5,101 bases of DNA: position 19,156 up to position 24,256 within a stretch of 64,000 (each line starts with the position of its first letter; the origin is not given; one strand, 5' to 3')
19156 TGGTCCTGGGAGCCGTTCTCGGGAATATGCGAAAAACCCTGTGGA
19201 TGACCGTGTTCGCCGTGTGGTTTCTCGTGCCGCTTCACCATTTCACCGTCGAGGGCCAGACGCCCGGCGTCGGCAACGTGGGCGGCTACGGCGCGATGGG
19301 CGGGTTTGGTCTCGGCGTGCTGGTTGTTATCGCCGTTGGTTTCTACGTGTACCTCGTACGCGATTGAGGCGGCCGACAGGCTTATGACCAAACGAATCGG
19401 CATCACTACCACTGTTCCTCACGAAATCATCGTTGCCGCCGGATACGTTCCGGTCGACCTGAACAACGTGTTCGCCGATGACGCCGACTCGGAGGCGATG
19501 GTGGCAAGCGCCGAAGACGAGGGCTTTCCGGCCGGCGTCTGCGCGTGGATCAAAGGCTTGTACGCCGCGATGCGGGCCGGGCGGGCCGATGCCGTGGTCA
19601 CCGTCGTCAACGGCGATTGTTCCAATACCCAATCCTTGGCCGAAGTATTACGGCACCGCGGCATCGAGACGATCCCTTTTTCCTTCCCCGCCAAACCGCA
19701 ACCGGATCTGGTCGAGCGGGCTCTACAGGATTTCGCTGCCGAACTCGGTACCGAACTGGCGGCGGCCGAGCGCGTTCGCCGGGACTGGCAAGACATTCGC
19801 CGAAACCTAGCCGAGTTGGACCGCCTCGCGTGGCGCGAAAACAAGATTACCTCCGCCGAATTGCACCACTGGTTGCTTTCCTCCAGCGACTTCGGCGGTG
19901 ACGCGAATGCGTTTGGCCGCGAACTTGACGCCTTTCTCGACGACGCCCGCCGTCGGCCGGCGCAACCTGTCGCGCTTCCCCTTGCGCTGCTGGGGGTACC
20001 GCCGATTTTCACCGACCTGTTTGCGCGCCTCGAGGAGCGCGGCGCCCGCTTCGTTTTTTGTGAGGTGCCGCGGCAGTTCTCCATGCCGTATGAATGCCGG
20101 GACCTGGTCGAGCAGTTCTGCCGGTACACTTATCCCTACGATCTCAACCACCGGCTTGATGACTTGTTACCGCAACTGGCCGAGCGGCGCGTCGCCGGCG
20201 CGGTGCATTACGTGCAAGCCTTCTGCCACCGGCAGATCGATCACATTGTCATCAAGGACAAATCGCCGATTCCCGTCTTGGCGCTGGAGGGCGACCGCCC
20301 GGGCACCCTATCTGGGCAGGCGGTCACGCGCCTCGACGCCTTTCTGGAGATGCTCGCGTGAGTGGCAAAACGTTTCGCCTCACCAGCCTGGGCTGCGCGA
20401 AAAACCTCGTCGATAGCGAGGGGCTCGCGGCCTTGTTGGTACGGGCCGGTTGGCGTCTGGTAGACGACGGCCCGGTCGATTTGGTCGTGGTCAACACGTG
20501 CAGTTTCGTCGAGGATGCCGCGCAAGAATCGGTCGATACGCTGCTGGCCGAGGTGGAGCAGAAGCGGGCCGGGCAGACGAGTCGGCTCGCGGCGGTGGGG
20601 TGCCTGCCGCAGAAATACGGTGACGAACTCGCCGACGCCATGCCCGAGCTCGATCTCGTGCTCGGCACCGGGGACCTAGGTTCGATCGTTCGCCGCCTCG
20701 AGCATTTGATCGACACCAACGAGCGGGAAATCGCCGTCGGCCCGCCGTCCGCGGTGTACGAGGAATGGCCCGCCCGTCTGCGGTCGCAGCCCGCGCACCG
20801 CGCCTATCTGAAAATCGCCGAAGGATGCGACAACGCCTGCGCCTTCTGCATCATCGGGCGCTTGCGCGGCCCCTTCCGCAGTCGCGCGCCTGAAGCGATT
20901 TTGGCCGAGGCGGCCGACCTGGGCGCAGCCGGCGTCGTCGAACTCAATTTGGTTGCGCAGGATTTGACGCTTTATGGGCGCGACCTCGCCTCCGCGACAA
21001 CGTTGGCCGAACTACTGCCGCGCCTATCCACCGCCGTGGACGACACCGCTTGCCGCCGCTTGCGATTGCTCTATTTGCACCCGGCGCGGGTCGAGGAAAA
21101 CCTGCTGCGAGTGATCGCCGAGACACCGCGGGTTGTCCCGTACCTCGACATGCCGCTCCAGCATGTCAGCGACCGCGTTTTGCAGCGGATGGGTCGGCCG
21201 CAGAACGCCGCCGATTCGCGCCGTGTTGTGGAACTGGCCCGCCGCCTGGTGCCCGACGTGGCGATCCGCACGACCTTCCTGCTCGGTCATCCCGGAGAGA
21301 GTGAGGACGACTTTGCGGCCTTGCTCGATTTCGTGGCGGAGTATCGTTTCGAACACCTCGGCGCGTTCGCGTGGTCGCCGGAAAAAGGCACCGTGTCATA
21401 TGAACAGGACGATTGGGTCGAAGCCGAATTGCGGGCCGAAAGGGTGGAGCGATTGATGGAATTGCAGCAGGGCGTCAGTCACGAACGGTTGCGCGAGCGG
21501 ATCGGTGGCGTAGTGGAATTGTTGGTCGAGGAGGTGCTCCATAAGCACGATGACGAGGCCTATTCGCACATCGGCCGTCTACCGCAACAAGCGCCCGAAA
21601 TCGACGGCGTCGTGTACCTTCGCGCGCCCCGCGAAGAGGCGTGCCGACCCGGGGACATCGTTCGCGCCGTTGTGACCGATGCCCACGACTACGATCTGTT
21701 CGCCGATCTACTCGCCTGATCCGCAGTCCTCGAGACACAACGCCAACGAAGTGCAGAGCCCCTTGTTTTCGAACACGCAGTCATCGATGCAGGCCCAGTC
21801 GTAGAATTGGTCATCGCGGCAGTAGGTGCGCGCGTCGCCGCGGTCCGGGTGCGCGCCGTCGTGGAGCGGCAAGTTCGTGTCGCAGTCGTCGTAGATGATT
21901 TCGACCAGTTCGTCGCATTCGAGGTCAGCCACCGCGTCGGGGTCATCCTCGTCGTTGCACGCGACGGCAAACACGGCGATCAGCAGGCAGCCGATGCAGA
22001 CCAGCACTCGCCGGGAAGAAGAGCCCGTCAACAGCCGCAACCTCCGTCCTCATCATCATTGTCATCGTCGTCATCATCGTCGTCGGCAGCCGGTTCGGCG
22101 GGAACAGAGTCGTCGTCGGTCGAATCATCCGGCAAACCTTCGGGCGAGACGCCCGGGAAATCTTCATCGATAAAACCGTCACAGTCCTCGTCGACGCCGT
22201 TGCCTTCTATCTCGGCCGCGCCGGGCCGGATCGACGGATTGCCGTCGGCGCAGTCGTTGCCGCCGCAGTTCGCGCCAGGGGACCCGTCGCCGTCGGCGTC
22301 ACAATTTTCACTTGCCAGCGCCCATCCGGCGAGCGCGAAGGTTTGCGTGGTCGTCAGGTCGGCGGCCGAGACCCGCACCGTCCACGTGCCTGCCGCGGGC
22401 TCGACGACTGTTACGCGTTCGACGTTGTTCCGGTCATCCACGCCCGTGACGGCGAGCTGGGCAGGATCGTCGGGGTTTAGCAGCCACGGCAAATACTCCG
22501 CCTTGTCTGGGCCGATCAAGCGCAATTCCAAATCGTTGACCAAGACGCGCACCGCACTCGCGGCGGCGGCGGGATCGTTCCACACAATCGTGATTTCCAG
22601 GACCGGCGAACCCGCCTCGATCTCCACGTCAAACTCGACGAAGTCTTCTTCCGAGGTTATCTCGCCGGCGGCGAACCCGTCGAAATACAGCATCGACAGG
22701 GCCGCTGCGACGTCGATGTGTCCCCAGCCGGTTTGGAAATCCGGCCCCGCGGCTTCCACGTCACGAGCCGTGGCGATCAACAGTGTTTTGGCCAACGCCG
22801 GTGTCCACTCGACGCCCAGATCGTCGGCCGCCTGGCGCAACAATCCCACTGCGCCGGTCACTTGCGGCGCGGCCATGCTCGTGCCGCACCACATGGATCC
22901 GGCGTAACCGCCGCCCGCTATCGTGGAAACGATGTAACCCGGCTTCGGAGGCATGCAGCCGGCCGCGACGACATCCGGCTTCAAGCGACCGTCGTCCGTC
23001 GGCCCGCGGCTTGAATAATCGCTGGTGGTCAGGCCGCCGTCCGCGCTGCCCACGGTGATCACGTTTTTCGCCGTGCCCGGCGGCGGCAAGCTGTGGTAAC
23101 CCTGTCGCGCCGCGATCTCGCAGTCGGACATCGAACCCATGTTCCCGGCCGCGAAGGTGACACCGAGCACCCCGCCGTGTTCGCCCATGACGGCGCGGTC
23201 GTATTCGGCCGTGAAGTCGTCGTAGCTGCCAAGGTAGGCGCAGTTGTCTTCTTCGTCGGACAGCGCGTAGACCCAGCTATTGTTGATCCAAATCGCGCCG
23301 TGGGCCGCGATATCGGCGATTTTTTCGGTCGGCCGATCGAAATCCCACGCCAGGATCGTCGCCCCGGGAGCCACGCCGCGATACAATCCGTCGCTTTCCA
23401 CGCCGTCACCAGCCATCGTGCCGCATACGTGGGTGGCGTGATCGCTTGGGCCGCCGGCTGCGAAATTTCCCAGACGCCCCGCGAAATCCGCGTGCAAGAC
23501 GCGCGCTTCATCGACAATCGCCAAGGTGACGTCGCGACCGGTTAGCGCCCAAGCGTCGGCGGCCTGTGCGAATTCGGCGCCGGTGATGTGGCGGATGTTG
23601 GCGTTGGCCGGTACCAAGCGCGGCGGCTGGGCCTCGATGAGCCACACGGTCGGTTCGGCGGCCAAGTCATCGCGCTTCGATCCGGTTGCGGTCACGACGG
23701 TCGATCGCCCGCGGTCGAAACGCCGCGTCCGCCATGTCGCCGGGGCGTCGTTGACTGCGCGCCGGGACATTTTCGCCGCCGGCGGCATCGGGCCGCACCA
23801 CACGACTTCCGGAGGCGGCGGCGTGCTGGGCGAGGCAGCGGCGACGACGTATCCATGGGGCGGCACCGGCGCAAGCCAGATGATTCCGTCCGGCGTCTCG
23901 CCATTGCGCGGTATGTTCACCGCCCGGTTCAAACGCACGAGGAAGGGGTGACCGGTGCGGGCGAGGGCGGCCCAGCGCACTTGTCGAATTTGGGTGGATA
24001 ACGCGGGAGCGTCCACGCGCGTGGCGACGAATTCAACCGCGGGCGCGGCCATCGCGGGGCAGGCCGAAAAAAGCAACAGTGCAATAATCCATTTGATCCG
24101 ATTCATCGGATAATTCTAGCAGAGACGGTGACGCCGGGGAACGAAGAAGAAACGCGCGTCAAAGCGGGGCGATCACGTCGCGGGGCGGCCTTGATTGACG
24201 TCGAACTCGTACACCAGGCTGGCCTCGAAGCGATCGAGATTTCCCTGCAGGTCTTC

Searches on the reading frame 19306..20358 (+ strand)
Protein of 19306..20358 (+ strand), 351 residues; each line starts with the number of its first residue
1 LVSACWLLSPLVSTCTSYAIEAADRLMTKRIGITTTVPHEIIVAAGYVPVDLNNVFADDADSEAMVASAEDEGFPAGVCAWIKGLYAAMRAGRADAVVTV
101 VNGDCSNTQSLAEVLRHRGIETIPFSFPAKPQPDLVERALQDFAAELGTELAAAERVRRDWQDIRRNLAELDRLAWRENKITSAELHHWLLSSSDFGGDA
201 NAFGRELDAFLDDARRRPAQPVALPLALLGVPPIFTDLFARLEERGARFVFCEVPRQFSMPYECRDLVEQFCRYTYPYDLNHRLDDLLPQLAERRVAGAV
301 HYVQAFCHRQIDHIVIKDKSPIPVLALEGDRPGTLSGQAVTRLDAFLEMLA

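Call 9: search_protein_families(library=pfam, proteins=[window:19306-20358:+], max_evalue=0.0001)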
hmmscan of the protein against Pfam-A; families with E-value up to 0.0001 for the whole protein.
window:19306-20358:+ (351 aa): 1 family
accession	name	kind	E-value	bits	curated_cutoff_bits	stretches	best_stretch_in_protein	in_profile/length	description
PF06050.19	HGD-D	-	4.5e-32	112.4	28.4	1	35-350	2-342/342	2-hydroxyglutaryl-CoA dehydratase, D-component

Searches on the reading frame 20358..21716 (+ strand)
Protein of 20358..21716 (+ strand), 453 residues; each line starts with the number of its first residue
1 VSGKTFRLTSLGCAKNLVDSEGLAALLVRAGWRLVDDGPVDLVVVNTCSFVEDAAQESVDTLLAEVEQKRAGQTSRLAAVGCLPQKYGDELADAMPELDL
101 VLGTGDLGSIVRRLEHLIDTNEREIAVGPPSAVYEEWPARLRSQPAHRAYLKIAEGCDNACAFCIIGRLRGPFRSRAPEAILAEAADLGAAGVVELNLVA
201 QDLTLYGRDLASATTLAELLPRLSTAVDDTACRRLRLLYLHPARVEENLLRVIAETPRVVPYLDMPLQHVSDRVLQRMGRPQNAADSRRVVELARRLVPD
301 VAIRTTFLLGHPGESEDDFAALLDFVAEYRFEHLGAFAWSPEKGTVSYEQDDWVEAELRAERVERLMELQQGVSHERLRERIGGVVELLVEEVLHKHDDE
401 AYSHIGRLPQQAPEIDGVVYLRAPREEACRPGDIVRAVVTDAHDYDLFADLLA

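Call 9: search_protein_families(library=pfam, proteins=[window:20358-21716:+], max_evalue=0.0001)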
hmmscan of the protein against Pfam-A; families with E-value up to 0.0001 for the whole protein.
window:20358-21716:+ (453 aa): 3 families
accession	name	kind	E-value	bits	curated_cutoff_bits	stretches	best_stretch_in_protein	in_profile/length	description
PF04055.27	Radical_SAM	-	2.8e-20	73.6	29.5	1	153-326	3-166/166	Radical SAM superfamily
PF00919.26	UPF0004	-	2.8e-20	72.6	27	1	6-103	2-98/98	Uncharacterized protein family UPF0004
PF18693.7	TRAM_2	-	5.7e-14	52.5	27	1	382-450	1-61/63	TRAM domain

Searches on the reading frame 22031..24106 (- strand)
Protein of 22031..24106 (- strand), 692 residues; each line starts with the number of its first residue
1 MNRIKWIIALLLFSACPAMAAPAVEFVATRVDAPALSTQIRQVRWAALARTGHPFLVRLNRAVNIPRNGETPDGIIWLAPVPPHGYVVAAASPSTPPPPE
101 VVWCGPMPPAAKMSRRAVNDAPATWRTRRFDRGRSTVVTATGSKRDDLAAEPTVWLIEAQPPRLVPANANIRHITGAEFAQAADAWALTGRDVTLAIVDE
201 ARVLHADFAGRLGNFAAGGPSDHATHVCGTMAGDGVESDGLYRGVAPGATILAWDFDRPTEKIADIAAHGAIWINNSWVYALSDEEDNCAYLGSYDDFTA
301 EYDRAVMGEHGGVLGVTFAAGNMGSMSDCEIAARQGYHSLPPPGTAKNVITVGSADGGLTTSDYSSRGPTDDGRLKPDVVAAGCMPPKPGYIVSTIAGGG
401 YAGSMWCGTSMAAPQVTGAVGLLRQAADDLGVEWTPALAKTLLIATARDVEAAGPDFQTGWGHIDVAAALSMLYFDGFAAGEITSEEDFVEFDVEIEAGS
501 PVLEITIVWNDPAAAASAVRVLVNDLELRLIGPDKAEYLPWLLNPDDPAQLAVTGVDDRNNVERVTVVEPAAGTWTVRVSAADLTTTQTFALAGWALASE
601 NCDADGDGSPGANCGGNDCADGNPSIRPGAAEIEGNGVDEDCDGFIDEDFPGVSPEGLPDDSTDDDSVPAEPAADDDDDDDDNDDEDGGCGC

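Call 9: search_protein_families(library=pfam, proteins=[window:22031-24106:-], max_evalue=0.0001)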
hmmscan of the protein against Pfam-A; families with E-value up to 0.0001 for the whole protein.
window:22031-24106:- (692 aa): 2 families
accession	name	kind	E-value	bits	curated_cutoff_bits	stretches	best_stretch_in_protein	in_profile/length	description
PF00082.27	Peptidase_S8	-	2.1e-34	119.6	21.8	1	221-462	54-288/288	Subtilase family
PF11617.13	Cu-binding_MopE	-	1.3e-09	38.6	27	1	618-648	1-30/30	Putative metal-binding motif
